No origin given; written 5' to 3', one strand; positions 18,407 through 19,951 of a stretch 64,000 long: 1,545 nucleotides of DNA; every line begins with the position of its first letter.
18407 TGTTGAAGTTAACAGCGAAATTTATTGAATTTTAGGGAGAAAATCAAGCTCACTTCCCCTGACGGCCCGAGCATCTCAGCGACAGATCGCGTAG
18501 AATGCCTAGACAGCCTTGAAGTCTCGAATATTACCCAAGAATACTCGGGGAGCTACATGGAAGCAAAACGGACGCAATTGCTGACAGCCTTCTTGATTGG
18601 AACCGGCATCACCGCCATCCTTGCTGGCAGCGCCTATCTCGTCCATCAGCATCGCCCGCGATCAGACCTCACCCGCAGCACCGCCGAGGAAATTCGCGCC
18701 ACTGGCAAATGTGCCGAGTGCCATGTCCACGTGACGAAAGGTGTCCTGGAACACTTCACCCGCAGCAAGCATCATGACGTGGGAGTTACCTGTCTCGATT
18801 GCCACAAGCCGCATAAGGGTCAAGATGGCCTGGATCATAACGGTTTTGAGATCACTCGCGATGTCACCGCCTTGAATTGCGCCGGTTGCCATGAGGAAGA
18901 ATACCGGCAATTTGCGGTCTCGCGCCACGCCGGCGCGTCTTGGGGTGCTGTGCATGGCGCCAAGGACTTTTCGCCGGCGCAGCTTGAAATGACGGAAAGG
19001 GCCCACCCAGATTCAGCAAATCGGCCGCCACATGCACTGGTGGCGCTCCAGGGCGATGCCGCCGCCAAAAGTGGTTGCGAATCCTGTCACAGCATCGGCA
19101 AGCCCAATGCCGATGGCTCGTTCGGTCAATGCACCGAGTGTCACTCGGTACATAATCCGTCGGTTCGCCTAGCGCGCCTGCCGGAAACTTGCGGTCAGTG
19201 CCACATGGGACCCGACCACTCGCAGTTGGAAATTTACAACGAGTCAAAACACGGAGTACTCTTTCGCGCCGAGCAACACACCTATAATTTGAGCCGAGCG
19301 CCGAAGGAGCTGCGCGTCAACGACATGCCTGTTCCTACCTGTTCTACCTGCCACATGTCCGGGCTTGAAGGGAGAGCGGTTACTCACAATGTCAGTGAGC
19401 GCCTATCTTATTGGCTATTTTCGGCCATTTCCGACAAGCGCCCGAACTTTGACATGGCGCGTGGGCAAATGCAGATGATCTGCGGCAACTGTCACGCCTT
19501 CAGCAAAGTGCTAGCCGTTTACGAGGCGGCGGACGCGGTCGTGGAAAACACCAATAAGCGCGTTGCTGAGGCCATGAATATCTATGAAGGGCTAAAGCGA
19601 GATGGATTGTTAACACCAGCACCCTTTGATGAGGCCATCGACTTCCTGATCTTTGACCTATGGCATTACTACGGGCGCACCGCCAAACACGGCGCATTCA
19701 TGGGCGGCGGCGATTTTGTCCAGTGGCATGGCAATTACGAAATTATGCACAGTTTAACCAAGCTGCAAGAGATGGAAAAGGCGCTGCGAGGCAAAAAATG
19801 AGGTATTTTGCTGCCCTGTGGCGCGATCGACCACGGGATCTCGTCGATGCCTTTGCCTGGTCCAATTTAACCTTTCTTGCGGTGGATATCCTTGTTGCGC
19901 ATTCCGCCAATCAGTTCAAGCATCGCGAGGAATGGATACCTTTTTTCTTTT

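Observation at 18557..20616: Octahaem c-type cytochrome translationally coupled to an internally duplicated 8-TM, four-histidine membrane protein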

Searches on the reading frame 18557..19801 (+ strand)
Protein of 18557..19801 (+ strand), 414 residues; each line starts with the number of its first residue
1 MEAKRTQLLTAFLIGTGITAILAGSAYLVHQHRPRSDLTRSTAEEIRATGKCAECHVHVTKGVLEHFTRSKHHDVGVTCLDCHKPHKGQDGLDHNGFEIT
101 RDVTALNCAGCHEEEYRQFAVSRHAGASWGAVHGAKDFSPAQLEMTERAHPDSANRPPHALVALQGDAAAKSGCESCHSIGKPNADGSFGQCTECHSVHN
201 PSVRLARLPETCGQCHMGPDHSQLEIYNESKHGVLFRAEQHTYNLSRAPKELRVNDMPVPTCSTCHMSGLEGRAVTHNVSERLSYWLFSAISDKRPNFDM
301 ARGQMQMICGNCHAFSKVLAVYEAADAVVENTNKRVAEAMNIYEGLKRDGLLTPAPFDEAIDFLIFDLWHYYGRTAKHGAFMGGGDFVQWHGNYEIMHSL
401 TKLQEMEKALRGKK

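Call 3: search_protein_families(library=pfam, proteins=[window:18557-19801:+], max_evalue=1)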
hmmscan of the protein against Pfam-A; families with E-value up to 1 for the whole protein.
window:18557-19801:+ (414 aa): 8 families
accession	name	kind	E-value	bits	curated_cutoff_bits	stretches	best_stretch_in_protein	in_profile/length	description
PF13447.11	Multi-haem_cyto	-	2e-24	86.7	21.9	1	77-353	3-262/269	Seven times multi-haem cytochrome CxxCH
PF13435.11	Cytochrome_C554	-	2.5e-08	35.2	20.8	3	108-179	2-84/84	Cytochrome c554 and c-prime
PF14522.11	Cytochrome_C7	-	1.1e-07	32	24.8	2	45-113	8-67/67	Cytochrome c7 and related cytochrome c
PF09699.15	Paired_CXXCH_1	-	1.7e-07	31.2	20.6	2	190-217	7-37/41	Doubled CXXCH motif (Paired_CXXCH_1)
PF02335.20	Cytochrom_C552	-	9.7e-05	21.9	24.1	1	65-116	233-286/438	Cytochrome c552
PF14537.11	Cytochrom_c3_2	-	0.00087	20.1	25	1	191-216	59-78/79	Cytochrome c3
PF02085.21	Cytochrom_CIII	-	0.0013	19.5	22.9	1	157-199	16-56/101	Class III cytochrome C family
PF04432.18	FrhB_FdhB_C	-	0.058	13.7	23.3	1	55-193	11-114/150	Coenzyme F420 hydrogenase/dehydrogenase, beta subunit C terminus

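Call 4: search_protein_families(library=ncbifam, proteins=[window:18557-19801:+], max_evalue=1)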
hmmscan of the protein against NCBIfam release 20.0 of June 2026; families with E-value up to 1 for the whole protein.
window:18557-19801:+ (414 aa): 8 families
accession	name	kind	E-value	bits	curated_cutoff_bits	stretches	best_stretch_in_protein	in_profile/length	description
NF052343.1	hydrazine_HDH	equivalog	3.5e-25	88.4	900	1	50-383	117-414/564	hydrazine dehydrogenase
TIGR03508.1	decahem_SO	subfamily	2.2e-11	43.7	192.2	2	43-129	64-141/258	DmsE family decaheme c-type cytochrome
NF041028.1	decahem_GSU2203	exception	1.9e-05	24.1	325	2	43-124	95-167/317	GSU2203 family decaheme c-type cytochrome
TIGR03153.1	cytochr_NrfH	equivalog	0.0022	18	134.2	1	47-87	26-63/138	cytochrome c nitrite reductase small subunit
NF047727.1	4hemeCytCCctA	equivalog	0.0024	18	180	1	169-201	35-69/109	tetraheme c-type cytochrome CctA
NF040886.1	cyt_C_like_Sec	equivalog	0.031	12.9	250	1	106-140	46-79/423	multiheme c-type cytochrome (seleno)protein ExtKL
NF041023.1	PP0621_fam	subfamily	0.042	14.1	45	1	18-61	13-54/71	PP0621 family protein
TIGR03152.1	cyto_c552_HCOOH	exception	0.074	11.8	692.5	1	65-116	233-287/441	ammonia-forming nitrite reductase cytochrome c552 subunit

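Call 13: search_solved_structures(query=window:18557-19798:+, max_evalue=0.01, show_alignments=2)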
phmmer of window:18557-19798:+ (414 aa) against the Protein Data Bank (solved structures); distinct sequences matched with E-value up to 0.01: 10.
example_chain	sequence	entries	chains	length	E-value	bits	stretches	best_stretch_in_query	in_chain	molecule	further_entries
4qo5_A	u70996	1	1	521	1.2e-39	139.6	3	177-290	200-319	Hypothetical multiheme protein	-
6h5l_A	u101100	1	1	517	4.6e-18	68.5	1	32-279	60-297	Similar to hydroxylamine oxidoreductase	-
6hif_G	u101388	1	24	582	3.6e-17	65.5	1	50-372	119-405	Hydrazine dehydrogenase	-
4fas_A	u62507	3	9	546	5.8e-16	61.6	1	77-353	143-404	Hydroxylamine oxidoreductase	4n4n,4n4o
6m0p_A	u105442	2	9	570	7.3e-16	61.3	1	77-353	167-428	Aerobic hydroxylamine oxidoreductase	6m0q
1fgj_A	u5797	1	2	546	1.1e-15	60.7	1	77-353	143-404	HYDROXYLAMINE OXIDOREDUCTASE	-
4n4j_A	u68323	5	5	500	1e-14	57.5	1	168-363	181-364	hydroxylamine oxidoreductase | Similar to hydroxylamine oxidoreductase hao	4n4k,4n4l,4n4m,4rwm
6t5e_A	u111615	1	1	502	1.2e-13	53.9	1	49-359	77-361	Hydroxylamine oxidoreductase-like protein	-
1m1p_A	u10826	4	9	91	0.0013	20.9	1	169-197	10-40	Small tetraheme cytochrome c | Periplasmic tetraheme cytochrome c CctA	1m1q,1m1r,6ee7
6hr0_A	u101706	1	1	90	0.0032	19.6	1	169-197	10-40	Cytochrome C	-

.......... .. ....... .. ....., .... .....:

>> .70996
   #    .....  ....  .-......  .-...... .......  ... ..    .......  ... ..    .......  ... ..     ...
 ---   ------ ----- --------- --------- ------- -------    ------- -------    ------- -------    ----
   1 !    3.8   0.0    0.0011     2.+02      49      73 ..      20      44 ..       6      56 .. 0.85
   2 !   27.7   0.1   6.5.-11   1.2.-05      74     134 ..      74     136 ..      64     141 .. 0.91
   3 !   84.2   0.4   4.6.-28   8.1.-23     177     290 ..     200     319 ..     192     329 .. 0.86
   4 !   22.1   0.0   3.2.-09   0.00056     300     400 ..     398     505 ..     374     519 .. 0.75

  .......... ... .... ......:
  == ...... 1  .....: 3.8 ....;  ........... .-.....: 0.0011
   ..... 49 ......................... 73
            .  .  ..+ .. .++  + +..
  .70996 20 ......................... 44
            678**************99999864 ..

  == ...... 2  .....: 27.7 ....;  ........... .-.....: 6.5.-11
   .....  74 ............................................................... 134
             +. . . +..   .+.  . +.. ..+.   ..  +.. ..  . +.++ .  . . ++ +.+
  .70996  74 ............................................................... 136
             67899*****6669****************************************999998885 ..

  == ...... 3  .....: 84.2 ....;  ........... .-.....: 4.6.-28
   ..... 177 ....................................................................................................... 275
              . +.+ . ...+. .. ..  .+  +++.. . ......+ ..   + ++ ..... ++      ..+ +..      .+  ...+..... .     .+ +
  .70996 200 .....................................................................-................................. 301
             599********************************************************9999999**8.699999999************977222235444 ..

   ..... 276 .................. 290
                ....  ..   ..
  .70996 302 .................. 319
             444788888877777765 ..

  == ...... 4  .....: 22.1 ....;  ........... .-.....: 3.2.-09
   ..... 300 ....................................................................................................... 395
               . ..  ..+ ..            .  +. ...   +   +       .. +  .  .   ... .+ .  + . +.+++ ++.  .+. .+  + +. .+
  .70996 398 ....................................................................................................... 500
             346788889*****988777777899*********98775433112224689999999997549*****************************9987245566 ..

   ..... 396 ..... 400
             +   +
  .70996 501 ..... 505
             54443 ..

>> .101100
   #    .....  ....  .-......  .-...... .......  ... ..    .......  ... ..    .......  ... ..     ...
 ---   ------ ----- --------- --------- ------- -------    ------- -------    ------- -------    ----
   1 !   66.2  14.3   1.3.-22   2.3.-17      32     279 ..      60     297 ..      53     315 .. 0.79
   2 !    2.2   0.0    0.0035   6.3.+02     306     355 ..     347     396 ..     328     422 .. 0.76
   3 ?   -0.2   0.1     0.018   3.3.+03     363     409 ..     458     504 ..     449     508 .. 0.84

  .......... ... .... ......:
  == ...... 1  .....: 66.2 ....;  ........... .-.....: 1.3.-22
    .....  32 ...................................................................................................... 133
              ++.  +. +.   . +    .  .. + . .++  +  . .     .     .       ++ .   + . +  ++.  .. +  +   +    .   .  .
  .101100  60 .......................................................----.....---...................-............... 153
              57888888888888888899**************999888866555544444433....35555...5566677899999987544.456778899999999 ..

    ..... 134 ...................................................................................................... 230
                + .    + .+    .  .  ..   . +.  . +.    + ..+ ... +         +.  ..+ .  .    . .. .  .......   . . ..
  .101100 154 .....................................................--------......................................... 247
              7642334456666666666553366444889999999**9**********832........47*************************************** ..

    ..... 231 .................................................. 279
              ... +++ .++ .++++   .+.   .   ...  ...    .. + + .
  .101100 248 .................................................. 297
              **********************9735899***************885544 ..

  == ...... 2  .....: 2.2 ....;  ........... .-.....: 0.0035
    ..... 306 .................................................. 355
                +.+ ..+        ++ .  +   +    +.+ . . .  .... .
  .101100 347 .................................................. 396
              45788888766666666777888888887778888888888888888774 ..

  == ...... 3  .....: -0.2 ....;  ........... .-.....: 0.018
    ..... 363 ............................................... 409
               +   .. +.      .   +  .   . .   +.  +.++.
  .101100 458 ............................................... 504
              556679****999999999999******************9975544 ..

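Call 23: search_solved_structures(query=window:18557-19798:+, max_evalue=1e-10, show_alignments=5)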
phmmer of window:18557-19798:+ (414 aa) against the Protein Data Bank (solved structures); distinct sequences matched with E-value up to 1e-10: 8.
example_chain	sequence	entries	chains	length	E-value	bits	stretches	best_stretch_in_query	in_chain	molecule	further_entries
4qo5_A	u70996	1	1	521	1.2e-39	139.6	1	177-290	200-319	Hypothetical multiheme protein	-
6h5l_A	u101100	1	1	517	4.6e-18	68.5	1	32-279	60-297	Similar to hydroxylamine oxidoreductase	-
6hif_G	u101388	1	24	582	3.6e-17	65.5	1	50-372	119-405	Hydrazine dehydrogenase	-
4fas_A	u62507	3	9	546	5.8e-16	61.6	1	77-353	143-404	Hydroxylamine oxidoreductase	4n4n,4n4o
6m0p_A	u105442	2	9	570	7.3e-16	61.3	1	77-353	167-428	Aerobic hydroxylamine oxidoreductase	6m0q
1fgj_A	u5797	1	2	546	1.1e-15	60.7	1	77-353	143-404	HYDROXYLAMINE OXIDOREDUCTASE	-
4n4j_A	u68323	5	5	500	1e-14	57.5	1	168-363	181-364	hydroxylamine oxidoreductase | Similar to hydroxylamine oxidoreductase hao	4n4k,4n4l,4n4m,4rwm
6t5e_A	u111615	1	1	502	1.2e-13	53.9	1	49-359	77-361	Hydroxylamine oxidoreductase-like protein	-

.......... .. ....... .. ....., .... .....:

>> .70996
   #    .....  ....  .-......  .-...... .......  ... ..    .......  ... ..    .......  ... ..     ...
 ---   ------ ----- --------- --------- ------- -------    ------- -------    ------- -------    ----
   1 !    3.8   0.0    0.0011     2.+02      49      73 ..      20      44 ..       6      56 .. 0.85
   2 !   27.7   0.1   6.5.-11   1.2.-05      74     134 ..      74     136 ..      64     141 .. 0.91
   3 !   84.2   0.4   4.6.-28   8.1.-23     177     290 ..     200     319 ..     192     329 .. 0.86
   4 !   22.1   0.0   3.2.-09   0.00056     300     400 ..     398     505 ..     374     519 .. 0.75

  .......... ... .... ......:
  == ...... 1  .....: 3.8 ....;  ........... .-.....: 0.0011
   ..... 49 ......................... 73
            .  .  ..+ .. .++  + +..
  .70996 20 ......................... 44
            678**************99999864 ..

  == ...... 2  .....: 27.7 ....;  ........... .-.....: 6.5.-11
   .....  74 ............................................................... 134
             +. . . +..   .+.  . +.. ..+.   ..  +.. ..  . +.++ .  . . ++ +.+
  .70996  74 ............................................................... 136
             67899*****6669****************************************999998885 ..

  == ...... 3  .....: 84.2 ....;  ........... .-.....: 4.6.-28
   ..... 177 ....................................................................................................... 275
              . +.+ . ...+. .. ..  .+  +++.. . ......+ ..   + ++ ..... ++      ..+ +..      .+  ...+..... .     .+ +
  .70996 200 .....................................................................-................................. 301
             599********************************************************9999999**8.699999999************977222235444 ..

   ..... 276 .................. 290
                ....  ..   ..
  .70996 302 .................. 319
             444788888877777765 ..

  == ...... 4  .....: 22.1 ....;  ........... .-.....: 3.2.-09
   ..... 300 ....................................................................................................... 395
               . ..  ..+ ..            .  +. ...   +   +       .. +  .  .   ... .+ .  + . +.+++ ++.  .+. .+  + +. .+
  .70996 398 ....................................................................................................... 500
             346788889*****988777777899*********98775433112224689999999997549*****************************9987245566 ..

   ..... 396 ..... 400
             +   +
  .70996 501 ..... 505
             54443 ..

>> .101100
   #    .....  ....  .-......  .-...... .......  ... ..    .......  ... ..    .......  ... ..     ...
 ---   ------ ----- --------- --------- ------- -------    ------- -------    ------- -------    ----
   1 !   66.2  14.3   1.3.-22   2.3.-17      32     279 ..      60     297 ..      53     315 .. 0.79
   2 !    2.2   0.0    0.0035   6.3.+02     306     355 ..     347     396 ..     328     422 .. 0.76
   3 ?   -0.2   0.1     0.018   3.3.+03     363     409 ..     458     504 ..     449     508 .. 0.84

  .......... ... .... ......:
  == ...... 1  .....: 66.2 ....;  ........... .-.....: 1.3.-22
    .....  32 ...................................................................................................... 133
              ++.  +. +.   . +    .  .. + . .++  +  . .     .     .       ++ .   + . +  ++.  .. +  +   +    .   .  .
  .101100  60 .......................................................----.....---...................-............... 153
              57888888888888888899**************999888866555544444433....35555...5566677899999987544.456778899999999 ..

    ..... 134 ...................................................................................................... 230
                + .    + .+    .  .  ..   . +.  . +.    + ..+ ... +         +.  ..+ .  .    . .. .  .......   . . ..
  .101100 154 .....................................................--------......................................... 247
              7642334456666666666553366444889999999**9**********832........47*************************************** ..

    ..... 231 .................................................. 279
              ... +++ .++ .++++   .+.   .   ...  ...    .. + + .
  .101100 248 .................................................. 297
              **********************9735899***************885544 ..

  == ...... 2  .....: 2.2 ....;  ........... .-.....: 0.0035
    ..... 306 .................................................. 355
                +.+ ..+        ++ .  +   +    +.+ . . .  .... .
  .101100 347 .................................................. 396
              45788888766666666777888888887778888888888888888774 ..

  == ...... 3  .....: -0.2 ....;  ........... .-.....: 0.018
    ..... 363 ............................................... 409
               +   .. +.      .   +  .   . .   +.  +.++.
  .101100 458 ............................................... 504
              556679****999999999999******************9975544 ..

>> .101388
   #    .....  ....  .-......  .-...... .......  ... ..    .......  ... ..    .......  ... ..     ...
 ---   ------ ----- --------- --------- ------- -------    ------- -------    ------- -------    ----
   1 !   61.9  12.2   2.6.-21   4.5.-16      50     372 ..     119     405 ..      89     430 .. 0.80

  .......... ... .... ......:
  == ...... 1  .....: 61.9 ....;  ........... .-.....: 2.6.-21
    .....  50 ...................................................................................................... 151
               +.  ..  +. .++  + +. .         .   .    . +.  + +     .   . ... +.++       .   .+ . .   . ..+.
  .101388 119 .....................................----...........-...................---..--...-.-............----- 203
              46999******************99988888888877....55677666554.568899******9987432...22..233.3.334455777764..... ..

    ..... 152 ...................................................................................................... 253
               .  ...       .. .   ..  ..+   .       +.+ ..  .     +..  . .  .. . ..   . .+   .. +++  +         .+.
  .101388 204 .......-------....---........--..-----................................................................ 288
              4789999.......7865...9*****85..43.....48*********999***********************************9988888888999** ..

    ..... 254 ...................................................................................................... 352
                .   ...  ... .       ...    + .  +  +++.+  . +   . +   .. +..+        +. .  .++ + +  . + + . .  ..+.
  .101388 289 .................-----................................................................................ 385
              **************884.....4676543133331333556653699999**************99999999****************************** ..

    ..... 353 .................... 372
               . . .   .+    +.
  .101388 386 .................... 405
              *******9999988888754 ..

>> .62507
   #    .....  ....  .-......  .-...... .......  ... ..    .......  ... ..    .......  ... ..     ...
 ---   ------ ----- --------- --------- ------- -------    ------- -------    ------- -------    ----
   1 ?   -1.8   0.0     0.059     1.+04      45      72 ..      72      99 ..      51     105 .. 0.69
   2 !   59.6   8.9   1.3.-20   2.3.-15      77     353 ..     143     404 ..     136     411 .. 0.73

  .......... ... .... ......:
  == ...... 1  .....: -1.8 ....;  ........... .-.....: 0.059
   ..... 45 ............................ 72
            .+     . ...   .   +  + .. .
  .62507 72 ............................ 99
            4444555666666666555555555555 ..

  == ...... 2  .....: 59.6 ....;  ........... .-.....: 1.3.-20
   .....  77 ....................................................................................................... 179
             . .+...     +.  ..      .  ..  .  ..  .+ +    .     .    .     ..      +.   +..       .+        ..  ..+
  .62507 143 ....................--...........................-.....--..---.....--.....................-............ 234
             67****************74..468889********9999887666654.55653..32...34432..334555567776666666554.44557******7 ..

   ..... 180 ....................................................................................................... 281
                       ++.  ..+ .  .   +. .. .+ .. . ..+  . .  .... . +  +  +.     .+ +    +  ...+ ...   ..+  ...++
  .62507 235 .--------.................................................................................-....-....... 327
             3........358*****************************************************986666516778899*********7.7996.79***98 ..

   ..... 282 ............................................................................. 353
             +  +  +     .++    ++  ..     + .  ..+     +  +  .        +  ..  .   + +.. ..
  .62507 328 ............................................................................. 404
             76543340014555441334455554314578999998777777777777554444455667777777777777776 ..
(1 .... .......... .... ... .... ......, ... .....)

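Call 28: list_cluster_members(proteins=[P0001, P0002, window:18557-19798:+])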
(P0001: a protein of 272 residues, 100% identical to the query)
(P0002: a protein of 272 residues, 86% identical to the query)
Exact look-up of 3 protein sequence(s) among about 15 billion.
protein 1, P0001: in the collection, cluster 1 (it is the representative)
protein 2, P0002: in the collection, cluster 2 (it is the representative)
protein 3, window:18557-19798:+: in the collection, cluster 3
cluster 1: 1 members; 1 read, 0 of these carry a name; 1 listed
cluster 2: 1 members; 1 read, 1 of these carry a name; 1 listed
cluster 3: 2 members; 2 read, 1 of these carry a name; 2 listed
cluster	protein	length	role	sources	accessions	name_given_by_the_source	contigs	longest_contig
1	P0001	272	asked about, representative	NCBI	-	-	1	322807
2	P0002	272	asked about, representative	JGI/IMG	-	hypothetical protein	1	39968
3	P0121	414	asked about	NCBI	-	-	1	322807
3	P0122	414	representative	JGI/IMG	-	hydroxylamine dehydrogenase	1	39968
